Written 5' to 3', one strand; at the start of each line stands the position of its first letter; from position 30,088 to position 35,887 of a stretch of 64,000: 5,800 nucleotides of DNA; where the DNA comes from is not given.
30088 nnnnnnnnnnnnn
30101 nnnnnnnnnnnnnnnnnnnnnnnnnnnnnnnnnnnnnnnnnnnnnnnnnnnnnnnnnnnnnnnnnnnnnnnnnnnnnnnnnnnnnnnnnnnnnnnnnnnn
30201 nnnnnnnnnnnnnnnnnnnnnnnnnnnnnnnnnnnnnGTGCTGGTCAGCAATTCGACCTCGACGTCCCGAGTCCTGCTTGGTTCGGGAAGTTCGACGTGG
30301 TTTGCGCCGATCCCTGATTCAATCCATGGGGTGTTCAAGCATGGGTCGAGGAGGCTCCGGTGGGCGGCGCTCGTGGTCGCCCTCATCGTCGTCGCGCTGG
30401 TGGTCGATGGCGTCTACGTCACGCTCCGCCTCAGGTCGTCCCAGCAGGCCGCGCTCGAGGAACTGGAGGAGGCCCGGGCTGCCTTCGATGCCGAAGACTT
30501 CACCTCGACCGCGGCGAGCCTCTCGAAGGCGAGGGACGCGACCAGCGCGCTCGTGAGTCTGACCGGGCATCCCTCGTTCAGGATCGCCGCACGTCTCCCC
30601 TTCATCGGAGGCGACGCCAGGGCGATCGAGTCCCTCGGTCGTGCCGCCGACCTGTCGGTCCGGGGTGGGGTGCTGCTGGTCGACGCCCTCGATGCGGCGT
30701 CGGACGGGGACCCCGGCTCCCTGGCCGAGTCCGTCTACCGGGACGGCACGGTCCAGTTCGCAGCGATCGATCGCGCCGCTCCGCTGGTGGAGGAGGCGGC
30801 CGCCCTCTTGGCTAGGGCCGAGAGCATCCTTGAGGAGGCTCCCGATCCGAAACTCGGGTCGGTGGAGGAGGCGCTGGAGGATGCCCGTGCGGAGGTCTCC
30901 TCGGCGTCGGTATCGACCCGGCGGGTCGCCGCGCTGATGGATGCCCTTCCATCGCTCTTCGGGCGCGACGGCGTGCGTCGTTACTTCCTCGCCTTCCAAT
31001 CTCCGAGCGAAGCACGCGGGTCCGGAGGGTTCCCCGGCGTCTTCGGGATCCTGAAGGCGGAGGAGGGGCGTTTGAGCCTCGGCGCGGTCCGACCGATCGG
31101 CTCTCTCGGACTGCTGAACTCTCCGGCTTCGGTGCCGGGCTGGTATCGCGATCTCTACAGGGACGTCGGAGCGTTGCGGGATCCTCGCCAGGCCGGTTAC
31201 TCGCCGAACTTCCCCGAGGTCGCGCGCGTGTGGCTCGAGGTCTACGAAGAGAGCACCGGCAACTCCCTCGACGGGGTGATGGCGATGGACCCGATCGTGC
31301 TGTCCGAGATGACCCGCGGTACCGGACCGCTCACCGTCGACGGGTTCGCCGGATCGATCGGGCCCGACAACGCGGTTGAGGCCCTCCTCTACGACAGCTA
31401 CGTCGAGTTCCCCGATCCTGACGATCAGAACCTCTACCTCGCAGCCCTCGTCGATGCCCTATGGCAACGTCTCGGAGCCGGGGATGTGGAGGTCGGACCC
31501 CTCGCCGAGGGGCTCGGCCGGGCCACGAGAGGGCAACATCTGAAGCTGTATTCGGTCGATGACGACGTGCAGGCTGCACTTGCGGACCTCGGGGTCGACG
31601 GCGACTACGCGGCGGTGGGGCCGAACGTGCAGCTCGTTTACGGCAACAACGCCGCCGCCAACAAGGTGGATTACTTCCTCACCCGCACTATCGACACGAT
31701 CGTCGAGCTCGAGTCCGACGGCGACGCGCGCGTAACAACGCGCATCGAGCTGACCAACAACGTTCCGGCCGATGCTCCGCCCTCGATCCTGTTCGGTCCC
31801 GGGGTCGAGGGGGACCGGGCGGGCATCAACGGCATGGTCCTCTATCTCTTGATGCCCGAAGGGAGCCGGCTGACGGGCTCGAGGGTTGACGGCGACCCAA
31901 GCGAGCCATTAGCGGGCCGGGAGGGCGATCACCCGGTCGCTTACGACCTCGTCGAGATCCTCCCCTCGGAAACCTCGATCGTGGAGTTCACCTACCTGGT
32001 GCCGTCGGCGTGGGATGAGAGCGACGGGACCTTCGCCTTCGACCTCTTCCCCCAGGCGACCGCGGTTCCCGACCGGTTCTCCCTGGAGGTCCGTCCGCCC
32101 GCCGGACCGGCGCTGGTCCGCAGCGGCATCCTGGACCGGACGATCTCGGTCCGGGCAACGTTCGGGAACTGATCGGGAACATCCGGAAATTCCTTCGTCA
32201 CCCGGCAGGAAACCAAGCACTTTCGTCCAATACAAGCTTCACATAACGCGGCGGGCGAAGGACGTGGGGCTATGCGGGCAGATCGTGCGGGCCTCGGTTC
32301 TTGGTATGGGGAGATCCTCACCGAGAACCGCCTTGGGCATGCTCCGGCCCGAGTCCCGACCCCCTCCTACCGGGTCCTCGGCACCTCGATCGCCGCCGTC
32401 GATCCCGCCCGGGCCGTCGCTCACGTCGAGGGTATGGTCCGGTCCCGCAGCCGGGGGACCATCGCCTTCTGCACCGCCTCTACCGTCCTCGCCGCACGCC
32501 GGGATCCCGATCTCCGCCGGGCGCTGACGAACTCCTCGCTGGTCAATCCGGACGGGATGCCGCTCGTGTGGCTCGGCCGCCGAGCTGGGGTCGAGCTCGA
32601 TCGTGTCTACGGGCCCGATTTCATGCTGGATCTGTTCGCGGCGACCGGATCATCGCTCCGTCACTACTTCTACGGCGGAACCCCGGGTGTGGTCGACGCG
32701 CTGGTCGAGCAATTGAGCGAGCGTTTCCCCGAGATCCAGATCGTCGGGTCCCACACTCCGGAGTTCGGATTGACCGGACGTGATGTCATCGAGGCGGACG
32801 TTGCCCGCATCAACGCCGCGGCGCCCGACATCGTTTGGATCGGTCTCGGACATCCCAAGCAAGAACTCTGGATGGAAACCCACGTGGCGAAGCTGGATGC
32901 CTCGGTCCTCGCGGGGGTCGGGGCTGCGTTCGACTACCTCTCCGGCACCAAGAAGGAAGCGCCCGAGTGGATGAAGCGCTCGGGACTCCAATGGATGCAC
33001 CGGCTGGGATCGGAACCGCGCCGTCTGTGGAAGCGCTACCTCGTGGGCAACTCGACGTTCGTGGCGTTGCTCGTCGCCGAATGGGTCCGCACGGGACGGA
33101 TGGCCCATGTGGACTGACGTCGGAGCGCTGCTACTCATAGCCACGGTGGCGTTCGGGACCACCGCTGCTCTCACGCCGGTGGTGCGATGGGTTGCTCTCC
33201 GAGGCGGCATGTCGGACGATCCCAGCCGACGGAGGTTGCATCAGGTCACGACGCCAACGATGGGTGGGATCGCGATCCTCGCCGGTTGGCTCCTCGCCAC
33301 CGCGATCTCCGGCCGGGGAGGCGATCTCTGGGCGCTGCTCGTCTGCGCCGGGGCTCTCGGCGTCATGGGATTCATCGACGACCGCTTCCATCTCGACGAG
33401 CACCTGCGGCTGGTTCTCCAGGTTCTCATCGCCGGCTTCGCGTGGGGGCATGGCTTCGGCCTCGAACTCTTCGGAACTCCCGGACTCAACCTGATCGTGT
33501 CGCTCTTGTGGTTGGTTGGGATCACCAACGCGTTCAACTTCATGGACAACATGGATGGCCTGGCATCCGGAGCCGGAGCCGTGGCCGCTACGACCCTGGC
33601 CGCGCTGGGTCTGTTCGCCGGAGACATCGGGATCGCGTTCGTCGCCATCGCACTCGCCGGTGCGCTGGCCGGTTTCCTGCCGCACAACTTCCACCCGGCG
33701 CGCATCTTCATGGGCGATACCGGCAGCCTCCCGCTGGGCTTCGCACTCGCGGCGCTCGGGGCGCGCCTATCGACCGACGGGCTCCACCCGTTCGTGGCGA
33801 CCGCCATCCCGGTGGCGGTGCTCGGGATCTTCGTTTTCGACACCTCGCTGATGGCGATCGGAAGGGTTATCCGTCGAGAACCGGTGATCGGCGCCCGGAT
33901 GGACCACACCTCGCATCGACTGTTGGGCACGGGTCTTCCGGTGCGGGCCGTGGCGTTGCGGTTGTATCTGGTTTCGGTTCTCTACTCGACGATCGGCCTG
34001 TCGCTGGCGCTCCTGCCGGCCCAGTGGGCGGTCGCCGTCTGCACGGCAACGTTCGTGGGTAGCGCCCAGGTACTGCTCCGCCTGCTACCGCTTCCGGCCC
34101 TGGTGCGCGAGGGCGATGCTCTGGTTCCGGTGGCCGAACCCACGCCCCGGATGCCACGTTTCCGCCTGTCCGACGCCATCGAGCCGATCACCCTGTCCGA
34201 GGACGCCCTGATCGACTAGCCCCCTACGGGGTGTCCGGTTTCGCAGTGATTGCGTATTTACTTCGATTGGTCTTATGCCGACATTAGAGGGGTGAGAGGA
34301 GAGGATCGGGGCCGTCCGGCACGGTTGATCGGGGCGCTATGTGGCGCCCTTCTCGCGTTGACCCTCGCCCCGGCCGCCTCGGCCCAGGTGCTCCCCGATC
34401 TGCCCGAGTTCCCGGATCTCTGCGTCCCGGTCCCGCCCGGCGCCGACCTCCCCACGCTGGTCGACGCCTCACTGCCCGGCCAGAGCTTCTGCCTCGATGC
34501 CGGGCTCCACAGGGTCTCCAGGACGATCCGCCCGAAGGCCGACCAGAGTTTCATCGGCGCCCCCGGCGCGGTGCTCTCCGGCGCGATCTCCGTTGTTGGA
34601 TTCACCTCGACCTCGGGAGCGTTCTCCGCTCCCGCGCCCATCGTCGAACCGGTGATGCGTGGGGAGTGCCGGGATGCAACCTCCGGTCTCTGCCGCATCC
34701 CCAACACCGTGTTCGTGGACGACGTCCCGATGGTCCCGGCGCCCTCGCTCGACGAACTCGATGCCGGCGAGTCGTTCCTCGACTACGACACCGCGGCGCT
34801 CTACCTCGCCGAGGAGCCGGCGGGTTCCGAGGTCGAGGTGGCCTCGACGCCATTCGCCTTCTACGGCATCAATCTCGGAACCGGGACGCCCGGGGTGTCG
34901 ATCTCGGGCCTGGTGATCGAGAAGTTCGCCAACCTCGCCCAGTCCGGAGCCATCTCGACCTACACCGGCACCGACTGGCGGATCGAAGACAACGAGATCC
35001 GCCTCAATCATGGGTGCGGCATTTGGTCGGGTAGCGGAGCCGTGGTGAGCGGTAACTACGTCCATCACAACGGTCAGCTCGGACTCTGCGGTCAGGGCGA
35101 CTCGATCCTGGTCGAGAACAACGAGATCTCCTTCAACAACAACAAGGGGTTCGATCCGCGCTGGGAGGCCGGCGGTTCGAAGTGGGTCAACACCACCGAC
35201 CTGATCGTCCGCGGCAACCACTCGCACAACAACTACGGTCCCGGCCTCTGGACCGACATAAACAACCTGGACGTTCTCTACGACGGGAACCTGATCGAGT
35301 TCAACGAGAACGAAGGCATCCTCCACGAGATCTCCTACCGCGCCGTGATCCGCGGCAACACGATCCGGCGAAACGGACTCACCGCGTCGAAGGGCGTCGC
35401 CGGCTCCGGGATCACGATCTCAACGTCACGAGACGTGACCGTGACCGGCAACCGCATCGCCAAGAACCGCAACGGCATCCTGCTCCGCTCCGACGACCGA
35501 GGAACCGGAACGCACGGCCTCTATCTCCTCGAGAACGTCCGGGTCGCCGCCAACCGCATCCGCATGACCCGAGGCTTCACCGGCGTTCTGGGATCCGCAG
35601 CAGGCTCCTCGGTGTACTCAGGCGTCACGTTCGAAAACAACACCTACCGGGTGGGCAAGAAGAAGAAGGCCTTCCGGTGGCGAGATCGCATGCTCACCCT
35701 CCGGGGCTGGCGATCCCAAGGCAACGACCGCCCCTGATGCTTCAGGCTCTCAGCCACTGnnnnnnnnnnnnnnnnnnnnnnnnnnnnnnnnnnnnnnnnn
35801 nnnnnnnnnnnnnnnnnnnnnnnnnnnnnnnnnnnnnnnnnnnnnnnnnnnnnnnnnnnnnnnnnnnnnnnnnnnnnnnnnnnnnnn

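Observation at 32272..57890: About 25-kb glycan locus mixing ABC-transporter-dependent, wall-teichoic-acid-like and Wzy/BY-kinase-type components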

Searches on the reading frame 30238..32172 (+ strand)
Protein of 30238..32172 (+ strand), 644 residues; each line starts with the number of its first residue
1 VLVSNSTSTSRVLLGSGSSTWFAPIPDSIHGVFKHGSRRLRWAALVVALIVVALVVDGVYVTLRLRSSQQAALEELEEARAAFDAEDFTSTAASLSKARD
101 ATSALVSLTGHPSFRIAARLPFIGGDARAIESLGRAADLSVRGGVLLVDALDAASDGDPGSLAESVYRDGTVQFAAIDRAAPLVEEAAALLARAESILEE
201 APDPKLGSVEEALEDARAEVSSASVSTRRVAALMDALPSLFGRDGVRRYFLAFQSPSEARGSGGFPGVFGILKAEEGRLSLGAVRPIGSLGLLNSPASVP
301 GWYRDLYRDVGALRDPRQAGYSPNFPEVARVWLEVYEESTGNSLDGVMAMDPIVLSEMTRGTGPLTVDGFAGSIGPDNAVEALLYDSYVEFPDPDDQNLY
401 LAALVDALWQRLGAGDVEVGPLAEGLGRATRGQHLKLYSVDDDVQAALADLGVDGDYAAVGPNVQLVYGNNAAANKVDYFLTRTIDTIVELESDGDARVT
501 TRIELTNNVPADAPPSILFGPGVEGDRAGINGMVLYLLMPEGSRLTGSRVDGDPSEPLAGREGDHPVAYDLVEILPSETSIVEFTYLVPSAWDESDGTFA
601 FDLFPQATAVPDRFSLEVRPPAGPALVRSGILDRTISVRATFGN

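Call 5: search_protein_families(library=pfam, proteins=[window:30238-32172:+], max_evalue=0.01)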
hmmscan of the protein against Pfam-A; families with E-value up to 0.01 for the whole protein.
window:30238-32172:+ (644 aa): 1 family
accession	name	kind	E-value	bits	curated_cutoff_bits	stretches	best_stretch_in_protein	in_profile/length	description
PF13196.11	DUF4012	-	1e-30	107.6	28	1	244-388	1-144/144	Protein of unknown function (DUF4012)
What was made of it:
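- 30238..32172 (+): DUF4012 protein b. The start may be at 30331. PF13196 at E 1e-30 (call 5).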

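Call 52: search_solved_structures(query=window:30238-32172:+, max_evalue=1)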
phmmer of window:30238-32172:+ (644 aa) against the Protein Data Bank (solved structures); distinct sequences matched with E-value up to 1: 0.

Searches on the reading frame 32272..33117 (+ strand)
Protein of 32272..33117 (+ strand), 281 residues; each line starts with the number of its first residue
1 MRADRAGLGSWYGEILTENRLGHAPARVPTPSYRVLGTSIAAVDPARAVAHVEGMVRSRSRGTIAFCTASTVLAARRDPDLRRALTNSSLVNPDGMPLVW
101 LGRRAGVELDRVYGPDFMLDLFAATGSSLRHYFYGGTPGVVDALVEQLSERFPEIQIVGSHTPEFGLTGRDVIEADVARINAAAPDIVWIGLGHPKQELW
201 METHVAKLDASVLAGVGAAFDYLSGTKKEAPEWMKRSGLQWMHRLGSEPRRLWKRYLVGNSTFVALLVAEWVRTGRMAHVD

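Call 5: search_protein_families(library=pfam, proteins=[window:32272-33117:+], max_evalue=0.01)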
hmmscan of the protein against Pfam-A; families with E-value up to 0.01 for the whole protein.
window:32272-33117:+ (281 aa): 1 family
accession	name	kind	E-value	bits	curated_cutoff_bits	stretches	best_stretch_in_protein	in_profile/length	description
PF03808.19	Glyco_tran_WecG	-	4.7e-56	189.7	27.4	1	89-256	2-168/168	Glycosyl transferase WecG/TagA/CpsF family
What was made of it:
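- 32272..33117 (+): WecG/TagA/CpsF-family glycosyltransferase ('TagA'), acting at the second step on the lipid-linked primer. PF03808 at E 4.7e-56 (call 5).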

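Call 16: search_protein_families(library=ncbifam, proteins=[window:32272-33117:+], max_evalue=0.001)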
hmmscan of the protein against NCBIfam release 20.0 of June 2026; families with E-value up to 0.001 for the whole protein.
window:32272-33117:+ (281 aa): 4 families
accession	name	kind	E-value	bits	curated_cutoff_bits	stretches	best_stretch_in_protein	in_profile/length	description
NF041872.1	EPS_EpsA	equivalog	2.5e-44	151.6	500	1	39-275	24-263/265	exopolysaccharide biosynthesis glycosyltransferase EpsA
TIGR00696.1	wecG_tagA_cpsF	superfamily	1.1e-42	145.7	69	1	86-258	4-175/178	WecB/TagA/CpsF family glycosyltransferase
NF041710.1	UDPacetylman_taseTarA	equivalog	1.3e-23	83.8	350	1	64-253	40-228/247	N-acetylglucosaminyldiphosphoundecaprenol N-acetyl-beta-D-mannosaminyltransferase TarA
NF002980.1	PRK03692.1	equivalog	3.7e-23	82.2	323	1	31-254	2-224/240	lipopolysaccharide N-acetylmannosaminouronosyltransferase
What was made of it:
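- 32272..33117 (+): TIGR00696 superfamily cut-off met; TarA and WecG equivalogs not met (call 16).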

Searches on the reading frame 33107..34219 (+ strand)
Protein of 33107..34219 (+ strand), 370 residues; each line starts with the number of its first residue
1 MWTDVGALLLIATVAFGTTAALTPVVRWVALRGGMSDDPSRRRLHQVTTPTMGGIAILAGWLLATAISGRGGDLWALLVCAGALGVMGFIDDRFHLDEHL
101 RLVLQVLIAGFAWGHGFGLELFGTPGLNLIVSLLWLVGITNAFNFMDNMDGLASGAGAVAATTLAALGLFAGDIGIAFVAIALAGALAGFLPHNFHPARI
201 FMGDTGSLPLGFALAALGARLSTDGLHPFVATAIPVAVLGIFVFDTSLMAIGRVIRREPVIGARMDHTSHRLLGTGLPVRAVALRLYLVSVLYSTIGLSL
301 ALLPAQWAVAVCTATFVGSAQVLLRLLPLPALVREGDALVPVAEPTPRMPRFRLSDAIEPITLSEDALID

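Call 5: search_protein_families(library=pfam, proteins=[window:33107-34219:+], max_evalue=0.01)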
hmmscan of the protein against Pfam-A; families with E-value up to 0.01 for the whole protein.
window:33107-34219:+ (370 aa): 2 families
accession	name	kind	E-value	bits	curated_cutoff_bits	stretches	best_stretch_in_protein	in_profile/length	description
PF00953.26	Glycos_transf_4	-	1.2e-34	120.1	27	1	75-217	2-155/160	Glycosyl transferase family 4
PF10555.14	MraY_sig1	-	0.0035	17.2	20.1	0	49-58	4-13/13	Phospho-N-acetylmuramoyl-pentapeptide-transferase signature 1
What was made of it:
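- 33107..34219 (+): WecA/MraY-family polyprenyl-phosphate HexNAc-1-P transferase, the priming enzyme. PF00953 at E 1.2e-34 (call 5).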

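Call 16: search_protein_families(library=ncbifam, proteins=[window:33107-34219:+], max_evalue=0.001)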
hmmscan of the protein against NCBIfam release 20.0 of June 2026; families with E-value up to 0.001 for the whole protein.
window:33107-34219:+ (370 aa): 3 families
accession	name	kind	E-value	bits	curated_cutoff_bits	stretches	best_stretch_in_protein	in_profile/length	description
NF053644.1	MraY_archaea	equivalog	1.8e-26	93.3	450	2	97-298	149-340/340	pseudomurein biosynthesis MraY family phospho-N-acetylmuramoyl-pentapeptide-transferase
TIGR02380.1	ECA_wecA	exception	2.5e-26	92.7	326.05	1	16-299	8-307/346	UDP-N-acetylglucosamine--undecaprenyl-phosphate N-acetylglucosaminephosphotransferase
TIGR00445.1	mraY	equivalog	8.2e-22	78.1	192.05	1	127-299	136-316/321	phospho-N-acetylmuramoyl-pentapeptide-transferase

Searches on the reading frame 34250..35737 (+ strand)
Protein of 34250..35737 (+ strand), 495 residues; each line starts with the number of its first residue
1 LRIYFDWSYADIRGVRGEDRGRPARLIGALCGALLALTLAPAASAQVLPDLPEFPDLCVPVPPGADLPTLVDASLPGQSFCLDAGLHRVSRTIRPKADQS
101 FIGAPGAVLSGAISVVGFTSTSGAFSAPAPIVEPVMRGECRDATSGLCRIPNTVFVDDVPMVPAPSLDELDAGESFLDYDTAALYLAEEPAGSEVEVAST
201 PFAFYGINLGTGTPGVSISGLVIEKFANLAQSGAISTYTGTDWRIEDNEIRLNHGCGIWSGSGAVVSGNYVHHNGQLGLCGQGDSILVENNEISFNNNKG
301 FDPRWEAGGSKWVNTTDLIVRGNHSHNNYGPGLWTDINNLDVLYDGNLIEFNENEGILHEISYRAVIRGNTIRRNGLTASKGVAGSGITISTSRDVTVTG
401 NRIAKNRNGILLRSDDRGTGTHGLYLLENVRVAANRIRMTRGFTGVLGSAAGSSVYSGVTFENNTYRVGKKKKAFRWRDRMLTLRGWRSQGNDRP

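Call 5: search_protein_families(library=pfam, proteins=[window:34250-35737:+], max_evalue=0.01)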
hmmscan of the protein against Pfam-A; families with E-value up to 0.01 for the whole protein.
window:34250-35737:+ (495 aa): 2 families
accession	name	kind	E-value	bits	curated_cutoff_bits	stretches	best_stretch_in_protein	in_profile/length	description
PF13229.12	Beta_helix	-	3e-19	69.6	25.9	2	234-376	2-138/158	Right handed beta helix region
PF05048.19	NosD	-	1.5e-10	41.3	23.6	1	245-416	5-159/212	Periplasmic copper-binding protein (NosD)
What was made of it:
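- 34250..35737 (+): Secreted or anchored right-handed beta-helix protein, a candidate glycanase, lyase or epimerase. Beta_helix and NosD (call 5).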
